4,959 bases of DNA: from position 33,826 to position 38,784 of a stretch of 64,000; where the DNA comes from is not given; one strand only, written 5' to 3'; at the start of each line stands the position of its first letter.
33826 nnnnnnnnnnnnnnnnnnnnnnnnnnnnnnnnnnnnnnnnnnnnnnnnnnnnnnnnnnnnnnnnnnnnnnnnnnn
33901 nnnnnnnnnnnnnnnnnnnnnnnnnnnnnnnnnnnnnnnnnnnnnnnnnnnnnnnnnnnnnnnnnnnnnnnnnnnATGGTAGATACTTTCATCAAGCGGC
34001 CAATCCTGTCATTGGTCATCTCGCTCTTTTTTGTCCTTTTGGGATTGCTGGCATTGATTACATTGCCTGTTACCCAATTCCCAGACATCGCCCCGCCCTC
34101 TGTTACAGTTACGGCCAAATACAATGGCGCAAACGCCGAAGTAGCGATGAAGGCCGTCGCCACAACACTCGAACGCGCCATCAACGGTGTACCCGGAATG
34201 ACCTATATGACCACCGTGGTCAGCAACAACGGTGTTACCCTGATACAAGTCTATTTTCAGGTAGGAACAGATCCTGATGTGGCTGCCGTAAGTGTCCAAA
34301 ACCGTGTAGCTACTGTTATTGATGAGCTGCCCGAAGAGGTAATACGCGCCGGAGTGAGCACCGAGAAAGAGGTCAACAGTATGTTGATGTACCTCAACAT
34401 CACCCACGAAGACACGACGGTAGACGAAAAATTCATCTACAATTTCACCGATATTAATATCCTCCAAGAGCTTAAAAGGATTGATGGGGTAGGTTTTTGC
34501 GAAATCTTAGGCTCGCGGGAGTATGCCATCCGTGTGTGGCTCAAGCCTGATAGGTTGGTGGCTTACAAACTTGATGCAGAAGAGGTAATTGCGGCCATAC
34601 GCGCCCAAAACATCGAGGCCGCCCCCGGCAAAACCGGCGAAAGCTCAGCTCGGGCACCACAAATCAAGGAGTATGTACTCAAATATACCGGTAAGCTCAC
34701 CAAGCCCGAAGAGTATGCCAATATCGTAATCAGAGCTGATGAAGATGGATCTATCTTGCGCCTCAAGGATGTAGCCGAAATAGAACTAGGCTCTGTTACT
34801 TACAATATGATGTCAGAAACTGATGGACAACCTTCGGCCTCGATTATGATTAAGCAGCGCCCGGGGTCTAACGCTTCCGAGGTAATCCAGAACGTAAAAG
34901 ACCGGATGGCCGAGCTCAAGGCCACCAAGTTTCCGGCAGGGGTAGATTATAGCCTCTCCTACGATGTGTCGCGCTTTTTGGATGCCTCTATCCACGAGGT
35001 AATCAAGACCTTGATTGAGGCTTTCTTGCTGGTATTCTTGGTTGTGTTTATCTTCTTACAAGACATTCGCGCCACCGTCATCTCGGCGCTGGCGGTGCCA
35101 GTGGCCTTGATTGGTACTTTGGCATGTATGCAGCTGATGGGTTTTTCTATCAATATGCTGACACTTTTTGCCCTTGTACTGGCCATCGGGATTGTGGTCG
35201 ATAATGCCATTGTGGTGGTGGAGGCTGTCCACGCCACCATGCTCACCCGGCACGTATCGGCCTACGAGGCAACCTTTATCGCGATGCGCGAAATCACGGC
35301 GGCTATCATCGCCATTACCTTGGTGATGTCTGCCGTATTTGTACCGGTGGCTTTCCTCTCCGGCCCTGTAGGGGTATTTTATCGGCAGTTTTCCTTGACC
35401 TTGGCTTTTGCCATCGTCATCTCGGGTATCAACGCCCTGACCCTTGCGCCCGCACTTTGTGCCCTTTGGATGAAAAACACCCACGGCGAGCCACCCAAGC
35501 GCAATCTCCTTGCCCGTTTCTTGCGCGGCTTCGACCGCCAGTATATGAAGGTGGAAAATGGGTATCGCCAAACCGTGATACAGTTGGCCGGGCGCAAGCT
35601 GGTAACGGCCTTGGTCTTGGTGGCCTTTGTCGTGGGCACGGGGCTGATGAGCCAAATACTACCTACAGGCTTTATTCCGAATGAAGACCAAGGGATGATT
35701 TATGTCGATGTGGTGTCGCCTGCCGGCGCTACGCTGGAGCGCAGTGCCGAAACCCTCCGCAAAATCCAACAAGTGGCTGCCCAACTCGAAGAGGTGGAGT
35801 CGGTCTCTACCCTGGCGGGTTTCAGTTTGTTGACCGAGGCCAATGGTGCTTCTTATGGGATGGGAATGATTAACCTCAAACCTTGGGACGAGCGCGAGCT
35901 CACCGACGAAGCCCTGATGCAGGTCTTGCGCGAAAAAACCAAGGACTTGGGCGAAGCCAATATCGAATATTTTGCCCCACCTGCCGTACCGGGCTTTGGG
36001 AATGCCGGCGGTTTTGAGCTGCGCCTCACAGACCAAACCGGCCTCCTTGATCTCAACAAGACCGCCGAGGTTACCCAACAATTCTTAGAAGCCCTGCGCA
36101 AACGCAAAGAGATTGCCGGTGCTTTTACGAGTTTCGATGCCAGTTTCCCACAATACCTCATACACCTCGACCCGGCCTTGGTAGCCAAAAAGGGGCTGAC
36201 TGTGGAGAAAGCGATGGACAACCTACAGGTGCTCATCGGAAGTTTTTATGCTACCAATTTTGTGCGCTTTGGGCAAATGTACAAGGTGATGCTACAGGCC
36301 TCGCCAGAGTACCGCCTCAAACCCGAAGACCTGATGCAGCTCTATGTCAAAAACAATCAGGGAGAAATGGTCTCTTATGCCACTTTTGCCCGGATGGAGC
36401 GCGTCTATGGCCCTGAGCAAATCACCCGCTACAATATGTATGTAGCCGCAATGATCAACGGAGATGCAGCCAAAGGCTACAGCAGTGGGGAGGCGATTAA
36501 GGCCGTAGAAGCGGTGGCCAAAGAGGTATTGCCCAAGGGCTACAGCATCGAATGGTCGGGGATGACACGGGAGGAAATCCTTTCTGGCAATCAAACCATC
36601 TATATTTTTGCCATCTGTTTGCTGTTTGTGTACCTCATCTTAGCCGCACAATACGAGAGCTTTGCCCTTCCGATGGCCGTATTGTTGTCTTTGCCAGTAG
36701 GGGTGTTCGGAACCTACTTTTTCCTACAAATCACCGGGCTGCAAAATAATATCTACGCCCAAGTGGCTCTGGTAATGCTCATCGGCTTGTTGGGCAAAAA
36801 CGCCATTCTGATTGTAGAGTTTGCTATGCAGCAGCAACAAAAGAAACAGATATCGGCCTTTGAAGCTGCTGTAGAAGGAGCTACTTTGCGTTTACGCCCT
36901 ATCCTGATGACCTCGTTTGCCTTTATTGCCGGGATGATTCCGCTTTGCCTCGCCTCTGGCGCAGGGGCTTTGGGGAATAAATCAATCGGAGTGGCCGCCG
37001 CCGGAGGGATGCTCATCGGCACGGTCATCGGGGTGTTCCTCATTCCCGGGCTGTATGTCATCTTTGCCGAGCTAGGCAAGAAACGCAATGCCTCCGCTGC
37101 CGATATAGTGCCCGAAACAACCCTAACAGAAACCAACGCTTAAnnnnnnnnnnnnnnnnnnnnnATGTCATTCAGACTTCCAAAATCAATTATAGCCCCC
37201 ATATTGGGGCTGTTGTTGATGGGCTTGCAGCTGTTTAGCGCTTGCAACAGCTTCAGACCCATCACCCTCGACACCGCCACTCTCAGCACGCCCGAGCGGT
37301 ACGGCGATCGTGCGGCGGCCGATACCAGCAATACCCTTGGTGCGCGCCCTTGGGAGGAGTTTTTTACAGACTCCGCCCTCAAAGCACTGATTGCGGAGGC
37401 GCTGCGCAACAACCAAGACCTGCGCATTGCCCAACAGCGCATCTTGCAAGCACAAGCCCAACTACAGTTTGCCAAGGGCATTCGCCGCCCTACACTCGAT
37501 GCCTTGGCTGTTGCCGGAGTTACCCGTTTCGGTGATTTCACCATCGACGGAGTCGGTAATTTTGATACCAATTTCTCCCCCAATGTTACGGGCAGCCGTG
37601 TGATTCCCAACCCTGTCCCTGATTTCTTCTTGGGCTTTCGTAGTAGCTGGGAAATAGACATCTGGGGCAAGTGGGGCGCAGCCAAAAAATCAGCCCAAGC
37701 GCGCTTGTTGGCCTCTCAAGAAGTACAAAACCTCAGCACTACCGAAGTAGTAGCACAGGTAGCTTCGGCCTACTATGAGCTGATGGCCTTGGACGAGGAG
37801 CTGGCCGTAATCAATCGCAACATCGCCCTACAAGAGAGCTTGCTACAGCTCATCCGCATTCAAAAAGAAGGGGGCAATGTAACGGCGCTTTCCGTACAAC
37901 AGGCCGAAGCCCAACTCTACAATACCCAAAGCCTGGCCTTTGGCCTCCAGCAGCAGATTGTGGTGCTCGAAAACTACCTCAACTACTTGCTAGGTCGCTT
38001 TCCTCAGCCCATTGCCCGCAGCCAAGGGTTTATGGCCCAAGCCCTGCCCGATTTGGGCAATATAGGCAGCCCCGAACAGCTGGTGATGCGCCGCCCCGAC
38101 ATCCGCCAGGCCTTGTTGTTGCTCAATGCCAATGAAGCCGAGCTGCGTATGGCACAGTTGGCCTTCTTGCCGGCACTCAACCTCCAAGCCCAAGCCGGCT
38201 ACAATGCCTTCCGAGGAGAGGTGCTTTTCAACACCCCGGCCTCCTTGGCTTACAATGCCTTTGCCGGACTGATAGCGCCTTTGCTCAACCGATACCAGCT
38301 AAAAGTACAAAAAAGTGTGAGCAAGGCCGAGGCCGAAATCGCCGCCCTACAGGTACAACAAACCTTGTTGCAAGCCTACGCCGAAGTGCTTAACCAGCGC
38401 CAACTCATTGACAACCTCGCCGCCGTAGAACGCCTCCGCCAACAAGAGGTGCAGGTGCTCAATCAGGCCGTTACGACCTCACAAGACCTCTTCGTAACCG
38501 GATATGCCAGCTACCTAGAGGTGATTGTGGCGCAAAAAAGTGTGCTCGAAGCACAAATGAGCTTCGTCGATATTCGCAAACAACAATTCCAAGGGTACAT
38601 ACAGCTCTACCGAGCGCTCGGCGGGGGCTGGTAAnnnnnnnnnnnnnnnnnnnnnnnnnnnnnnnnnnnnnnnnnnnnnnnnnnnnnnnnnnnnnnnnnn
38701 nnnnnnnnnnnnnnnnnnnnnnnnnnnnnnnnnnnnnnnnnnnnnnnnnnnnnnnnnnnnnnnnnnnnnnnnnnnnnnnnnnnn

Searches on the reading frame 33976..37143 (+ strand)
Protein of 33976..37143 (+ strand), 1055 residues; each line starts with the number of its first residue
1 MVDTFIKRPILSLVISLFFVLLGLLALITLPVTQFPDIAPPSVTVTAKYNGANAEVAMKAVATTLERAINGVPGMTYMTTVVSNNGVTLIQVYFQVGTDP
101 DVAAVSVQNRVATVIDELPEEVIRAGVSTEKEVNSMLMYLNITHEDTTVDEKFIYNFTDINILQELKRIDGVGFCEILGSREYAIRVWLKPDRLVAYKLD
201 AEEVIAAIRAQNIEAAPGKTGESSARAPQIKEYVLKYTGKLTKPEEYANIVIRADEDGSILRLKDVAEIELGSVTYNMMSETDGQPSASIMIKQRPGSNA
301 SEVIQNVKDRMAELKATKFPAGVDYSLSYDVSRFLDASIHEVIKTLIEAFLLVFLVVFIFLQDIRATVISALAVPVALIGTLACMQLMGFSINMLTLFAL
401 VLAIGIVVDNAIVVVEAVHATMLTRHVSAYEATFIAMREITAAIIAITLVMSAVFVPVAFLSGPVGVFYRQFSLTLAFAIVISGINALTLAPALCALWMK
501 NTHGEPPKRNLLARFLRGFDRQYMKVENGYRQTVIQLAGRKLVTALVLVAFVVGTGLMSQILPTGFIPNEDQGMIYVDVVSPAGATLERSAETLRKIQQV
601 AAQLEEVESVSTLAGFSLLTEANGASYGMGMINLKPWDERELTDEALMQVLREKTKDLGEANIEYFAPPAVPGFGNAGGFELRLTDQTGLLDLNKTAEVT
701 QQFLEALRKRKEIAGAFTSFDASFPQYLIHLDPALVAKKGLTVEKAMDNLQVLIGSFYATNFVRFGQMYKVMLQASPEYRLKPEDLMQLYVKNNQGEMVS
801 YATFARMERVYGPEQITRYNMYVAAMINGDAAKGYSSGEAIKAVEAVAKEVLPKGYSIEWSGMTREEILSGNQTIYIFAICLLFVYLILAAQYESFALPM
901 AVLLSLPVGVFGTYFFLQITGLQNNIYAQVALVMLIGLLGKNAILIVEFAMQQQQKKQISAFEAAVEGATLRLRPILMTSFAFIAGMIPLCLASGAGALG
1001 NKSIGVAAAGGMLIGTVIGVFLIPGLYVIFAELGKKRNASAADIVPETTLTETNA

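Call 15: search_protein_families(library=ncbifam, proteins=[window:33976-37143:+], max_evalue=0.00001)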
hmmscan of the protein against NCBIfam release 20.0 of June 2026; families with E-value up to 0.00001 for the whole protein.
window:33976-37143:+ (1055 aa): 14 families
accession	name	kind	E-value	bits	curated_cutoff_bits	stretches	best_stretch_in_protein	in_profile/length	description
NF000282.2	RND_permease_1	subfamily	0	1178.9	1250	1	4-1030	3-1027/1029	multidrug efflux RND transporter permease subunit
TIGR00915.1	2A0602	subfamily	0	1048.8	940.35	1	1-1041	1-1039/1050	efflux RND transporter permease subunit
NF007131.0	PRK09577.1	equivalog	5.6e-263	875.2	1768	1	1-1043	1-1035/1045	multidrug efflux RND transporter permease subunit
NF033617.1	RND_permease_2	subfamily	8.7e-249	828.4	1250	1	3-1031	2-1008/1009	multidrug efflux RND transporter permease subunit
NF007842.1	PRK10555.1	equivalog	1.3e-241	804.6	1854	1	1-1030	1-1026/1036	multidrug efflux RND transporter permease AcrD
NF000037.1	RND_perm_OqxB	exception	1.6e-235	784.4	2200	1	4-1043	6-1047/1050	multidrug efflux RND transporter permease subunit OqxB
NF011706.2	PRK15127.1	equivalog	6e-226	752.8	2150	1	1-1031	1-1030/1049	multidrug efflux RND transporter permease subunit AcrB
NF007133.0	PRK09579.1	equivalog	5.4e-197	656.6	1763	1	2-1040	4-1012/1017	multidrug efflux RND transporter permease subunit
NF007905.0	PRK10614.1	equivalog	1.2e-144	483.4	1774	1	4-1039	6-1017/1025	multidrug efflux RND transporter permease subunit MdtC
NF007798.0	PRK10503.1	equivalog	1.1e-132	443.8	1584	1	4-1038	15-1030/1040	MdtB/MuxB family multidrug efflux RND transporter permease subunit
TIGR00914.1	2A0601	subfamily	1.4e-106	357.4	701.45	1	6-1037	10-1042/1051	CusA/CzcA family heavy metal efflux RND transporter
TIGR00916.1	2A0604s01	subfamily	1.8e-06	27.7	148.6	1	337-484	85-227/231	SecD/SecF family protein translocase subunit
NF009580.0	PRK13023.1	equivalog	2.1e-06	26.2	1153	0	349-511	300-461/775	protein translocase subunit SecDF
NF009583.0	PRK13024.1-3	subfamily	2.4e-06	25.9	721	1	339-541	278-463/755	protein translocase subunit SecDF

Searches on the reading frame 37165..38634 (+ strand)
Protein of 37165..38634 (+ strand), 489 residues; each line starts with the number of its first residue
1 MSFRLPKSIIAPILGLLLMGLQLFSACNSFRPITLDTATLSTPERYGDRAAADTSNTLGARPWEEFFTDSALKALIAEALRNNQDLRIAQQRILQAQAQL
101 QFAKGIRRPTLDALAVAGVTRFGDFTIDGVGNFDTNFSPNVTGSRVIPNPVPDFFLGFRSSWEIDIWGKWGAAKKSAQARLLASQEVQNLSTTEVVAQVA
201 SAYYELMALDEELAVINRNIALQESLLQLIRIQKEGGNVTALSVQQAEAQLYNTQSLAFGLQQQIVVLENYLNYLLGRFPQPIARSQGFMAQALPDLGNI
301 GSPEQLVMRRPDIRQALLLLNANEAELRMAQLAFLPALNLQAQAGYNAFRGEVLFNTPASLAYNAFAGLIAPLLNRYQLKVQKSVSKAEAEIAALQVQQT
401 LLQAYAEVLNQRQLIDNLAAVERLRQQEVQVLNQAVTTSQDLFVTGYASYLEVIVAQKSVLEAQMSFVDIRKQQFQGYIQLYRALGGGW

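Call 58: search_protein_families(library=pfam, proteins=[window:37165-38634:+], max_evalue=0.00001)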
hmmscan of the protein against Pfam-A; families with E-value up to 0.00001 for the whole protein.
window:37165-38634:+ (489 aa): 1 family
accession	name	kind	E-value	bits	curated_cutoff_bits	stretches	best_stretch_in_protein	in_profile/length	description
PF02321.23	OEP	-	3.2e-34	118.8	22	2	72-277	1-187/187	Outer membrane efflux protein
